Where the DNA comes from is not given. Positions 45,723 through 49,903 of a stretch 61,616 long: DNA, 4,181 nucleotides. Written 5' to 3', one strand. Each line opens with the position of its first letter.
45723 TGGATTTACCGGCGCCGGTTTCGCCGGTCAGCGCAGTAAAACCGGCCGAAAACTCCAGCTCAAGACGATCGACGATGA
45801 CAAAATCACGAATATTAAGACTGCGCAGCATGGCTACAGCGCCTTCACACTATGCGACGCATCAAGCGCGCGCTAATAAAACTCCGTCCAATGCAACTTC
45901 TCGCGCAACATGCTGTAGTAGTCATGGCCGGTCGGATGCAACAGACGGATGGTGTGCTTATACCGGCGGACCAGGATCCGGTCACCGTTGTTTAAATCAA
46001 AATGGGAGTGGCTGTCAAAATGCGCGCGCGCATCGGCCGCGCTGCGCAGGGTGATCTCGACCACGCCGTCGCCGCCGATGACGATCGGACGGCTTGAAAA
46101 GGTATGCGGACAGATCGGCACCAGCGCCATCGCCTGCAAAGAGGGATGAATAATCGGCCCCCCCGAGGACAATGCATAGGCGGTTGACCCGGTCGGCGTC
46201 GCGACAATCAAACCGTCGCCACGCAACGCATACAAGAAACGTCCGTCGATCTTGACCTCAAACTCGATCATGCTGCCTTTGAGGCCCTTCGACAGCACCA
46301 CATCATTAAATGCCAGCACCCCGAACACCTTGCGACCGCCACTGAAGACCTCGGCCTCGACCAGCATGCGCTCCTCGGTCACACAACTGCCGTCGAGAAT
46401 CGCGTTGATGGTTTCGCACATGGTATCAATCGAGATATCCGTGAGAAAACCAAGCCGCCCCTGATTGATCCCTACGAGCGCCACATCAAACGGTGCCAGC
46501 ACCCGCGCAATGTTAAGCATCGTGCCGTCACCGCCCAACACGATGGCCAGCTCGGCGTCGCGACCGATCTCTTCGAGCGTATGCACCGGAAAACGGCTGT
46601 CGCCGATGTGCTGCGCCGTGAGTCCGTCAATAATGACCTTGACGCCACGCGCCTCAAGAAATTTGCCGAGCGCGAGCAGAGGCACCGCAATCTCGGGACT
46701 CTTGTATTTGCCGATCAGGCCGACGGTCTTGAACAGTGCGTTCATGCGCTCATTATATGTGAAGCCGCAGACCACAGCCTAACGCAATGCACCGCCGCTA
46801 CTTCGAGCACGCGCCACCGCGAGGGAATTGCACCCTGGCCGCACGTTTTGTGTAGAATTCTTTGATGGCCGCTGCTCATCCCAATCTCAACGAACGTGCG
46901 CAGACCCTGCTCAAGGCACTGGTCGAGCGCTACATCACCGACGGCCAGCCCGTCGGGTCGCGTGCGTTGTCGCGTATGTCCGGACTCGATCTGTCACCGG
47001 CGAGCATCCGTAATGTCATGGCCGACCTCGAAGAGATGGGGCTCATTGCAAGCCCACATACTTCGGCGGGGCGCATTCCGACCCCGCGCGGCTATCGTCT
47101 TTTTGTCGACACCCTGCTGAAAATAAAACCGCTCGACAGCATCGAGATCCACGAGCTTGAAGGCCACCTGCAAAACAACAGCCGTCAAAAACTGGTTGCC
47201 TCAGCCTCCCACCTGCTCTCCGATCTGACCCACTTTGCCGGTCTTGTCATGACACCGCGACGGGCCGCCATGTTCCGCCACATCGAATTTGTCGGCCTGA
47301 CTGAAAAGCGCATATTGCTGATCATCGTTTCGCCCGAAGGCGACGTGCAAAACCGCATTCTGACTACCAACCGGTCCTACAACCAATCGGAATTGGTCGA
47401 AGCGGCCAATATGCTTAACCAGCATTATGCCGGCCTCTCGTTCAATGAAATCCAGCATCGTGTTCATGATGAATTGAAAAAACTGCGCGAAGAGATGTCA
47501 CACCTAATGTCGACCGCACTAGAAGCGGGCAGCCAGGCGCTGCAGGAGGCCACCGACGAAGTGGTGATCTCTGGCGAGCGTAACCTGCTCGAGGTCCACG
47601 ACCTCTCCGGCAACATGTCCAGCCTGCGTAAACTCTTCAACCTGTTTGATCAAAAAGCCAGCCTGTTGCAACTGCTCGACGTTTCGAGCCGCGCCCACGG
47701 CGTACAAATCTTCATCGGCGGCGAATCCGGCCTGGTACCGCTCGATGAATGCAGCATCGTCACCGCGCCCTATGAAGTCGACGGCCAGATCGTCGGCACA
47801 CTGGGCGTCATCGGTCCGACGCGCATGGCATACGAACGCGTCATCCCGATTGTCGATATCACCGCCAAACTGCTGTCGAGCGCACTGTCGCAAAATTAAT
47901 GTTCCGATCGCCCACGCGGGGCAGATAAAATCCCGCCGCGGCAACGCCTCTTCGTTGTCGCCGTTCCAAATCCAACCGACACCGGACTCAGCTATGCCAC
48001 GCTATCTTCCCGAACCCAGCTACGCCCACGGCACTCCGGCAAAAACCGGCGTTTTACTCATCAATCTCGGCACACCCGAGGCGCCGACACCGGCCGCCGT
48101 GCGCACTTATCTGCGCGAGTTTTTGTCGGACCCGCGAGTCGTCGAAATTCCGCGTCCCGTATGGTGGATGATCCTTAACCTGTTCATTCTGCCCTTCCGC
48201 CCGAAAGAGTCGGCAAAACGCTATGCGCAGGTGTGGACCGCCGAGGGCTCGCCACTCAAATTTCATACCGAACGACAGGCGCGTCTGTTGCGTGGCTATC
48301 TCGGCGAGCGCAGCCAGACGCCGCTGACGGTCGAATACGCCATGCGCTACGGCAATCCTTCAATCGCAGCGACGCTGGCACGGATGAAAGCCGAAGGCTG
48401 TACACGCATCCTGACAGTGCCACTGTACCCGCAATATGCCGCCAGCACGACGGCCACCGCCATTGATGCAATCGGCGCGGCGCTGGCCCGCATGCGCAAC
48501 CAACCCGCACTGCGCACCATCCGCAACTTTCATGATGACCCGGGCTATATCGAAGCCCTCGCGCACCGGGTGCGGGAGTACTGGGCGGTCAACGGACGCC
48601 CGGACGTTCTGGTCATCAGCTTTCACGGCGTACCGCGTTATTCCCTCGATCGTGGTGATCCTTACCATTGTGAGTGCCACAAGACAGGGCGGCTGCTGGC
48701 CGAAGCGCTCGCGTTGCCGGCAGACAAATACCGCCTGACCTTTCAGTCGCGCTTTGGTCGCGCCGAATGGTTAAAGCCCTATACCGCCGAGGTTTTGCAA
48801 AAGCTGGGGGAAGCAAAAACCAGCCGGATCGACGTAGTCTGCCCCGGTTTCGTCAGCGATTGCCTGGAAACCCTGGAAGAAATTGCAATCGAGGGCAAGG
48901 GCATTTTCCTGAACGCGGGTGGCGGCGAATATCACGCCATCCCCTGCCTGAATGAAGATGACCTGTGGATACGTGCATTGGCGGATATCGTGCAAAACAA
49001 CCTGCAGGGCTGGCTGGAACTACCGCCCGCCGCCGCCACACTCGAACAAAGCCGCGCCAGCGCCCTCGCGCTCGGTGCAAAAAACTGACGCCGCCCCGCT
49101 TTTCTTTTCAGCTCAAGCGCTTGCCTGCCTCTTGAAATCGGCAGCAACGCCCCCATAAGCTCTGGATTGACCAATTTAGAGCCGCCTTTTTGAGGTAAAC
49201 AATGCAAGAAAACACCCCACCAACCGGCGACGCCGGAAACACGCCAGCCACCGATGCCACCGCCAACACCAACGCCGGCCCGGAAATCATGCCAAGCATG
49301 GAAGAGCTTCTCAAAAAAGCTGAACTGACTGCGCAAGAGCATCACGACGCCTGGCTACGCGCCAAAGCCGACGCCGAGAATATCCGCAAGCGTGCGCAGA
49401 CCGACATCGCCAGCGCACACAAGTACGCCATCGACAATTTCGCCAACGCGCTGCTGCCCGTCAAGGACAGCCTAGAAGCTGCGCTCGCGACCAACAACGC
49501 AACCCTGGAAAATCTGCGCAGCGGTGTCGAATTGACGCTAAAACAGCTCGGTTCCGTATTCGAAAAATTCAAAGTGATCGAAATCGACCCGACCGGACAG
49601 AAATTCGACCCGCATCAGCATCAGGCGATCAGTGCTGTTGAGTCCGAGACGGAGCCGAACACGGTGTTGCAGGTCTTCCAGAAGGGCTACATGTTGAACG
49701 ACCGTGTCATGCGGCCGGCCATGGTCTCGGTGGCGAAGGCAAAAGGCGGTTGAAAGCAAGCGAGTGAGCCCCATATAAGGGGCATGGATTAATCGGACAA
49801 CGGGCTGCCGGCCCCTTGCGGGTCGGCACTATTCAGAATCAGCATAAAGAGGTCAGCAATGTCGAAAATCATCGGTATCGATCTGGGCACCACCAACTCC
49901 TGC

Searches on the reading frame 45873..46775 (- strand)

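Call 88: search_protein_families(library=ncbifam, proteins=[window:45873-46775:-], max_evalue=1e-15)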
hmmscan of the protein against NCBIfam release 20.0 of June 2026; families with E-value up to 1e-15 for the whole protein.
window:45873-46775:- (300 aa): 17 families
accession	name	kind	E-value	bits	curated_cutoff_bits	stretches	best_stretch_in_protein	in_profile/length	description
NF002561.0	PRK02155.1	equivalog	1.3e-123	412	371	1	11-298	2-289/297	NAD kinase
NF003391.0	PRK04539.1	equivalog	2.4e-101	338.7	470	1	11-298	1-293/296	inorganic polyphosphate/ATP-NAD kinase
NF002306.0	PRK01231.1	equivalog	6.3e-98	327.6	316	1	11-297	4-292/299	NAD(+) kinase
NF002893.0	PRK03378.1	equivalog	4.1e-90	302.1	386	1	11-297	1-288/292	NAD(+) kinase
NF002579.0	PRK02231.1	equivalog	2.2e-75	253.9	459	1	9-297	6-297/301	NAD(+) kinase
NF010679.0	PRK14077.1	equivalog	8.4e-60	202.5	343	1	15-297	10-286/287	NAD(+) kinase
NF002521.0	PRK01911.1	equivalog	1.5e-56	192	309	1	63-297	54-287/292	NAD kinase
NF002892.0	PRK03372.1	equivalog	1.3e-55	189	299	1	66-286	62-284/312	NAD kinase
NF002732.0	PRK02649.1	equivalog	1.2e-53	182.7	348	1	66-296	61-291/305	NAD(+) kinase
NF002731.0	PRK02645.1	equivalog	7.5e-52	176.6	312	1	38-297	26-293/305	NAD(+) kinase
NF010678.0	PRK14076.1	equivalog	3.6e-51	174.7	493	1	16-294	292-567/570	bifunctional NADP phosphatase/NAD kinase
NF002984.0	PRK03708.1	equivalog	7.5e-48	163.3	326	1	36-294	21-273/277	NAD(+) kinase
NF010677.0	PRK14075.1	equivalog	6.3e-42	143.9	260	1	72-295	41-251/257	NAD(+) kinase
NF002255.0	PRK01185.1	subfamily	8.1e-39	133.3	304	1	67-294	48-265/271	NAD(+) kinase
NF003424.0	PRK04885.1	equivalog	4.4e-27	94.9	220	1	73-290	35-256/265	NAD kinase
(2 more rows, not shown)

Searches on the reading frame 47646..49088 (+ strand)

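Call 88: search_protein_families(library=ncbifam, proteins=[window:47646-49088:+], max_evalue=1e-15)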
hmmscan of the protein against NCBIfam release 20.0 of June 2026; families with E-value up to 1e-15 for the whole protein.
window:47646-49088:+ (480 aa): 3 families
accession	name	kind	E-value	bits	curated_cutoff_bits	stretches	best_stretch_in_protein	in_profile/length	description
TIGR00109.1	hemH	equivalog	3.5e-93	312.5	124.6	1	132-453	4-321/322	ferrochelatase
NF000689.1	PRK00035.2-1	equivalog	4e-20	72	408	1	202-419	51-278/311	ferrochelatase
NF009095.0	PRK12435.1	subfamily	7e-20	71.3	455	1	201-453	52-307/311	ferrochelatase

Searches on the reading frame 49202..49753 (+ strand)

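Call 88: search_protein_families(library=ncbifam, proteins=[window:49202-49753:+], max_evalue=1e-15)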
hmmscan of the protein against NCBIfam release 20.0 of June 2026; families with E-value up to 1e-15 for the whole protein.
window:49202-49753:+ (183 aa): 22 families
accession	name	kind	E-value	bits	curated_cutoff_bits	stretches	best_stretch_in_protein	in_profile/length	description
NF010737.0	PRK14139.1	equivalog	1.6e-75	253.1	164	1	15-181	21-188/188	nucleotide exchange factor GrpE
NF010748.0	PRK14150.1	equivalog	1.2e-51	175.1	152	1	30-181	43-198/198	nucleotide exchange factor GrpE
NF010749.0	PRK14151.1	equivalog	9.4e-48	162.3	231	1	19-180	14-176/188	nucleotide exchange factor GrpE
NF010738.0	PRK14140.1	equivalog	1.6e-44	151.9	137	1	19-178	28-190/191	nucleotide exchange factor GrpE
NF010742.0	PRK14144.1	equivalog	5.4e-41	140.6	215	1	31-179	45-198/199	nucleotide exchange factor GrpE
NF010739.0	PRK14141.1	equivalog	2.5e-39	135.1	192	1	32-180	37-194/211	nucleotide exchange factor GrpE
NF010745.0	PRK14147.1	equivalog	4.1e-39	134.2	184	1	14-180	5-171/172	nucleotide exchange factor GrpE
NF010755.0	PRK14158.1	equivalog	7.4e-38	130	200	1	19-180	31-195/198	nucleotide exchange factor GrpE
NF010746.0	PRK14148.1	equivalog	8.8e-37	126.8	212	1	35-179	47-194/195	nucleotide exchange factor GrpE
NF007655.0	PRK10325.1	equivalog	9.7e-37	126.6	348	1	45-181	56-196/197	nucleotide exchange factor GrpE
NF010743.0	PRK14145.1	equivalog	2.3e-34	119.1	186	1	13-179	34-200/200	nucleotide exchange factor GrpE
NF010747.0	PRK14149.1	equivalog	1.5e-33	116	176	1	39-180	47-190/191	nucleotide exchange factor GrpE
NF010759.0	PRK14162.1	equivalog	2.1e-33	115.6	176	1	36-178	45-193/194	nucleotide exchange factor GrpE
NF010752.0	PRK14155.1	equivalog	7.8e-33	113.6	194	1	18-181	3-172/208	nucleotide exchange factor GrpE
NF010750.0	PRK14153.1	equivalog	5.5e-31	107.6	194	1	14-180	20-188/194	nucleotide exchange factor GrpE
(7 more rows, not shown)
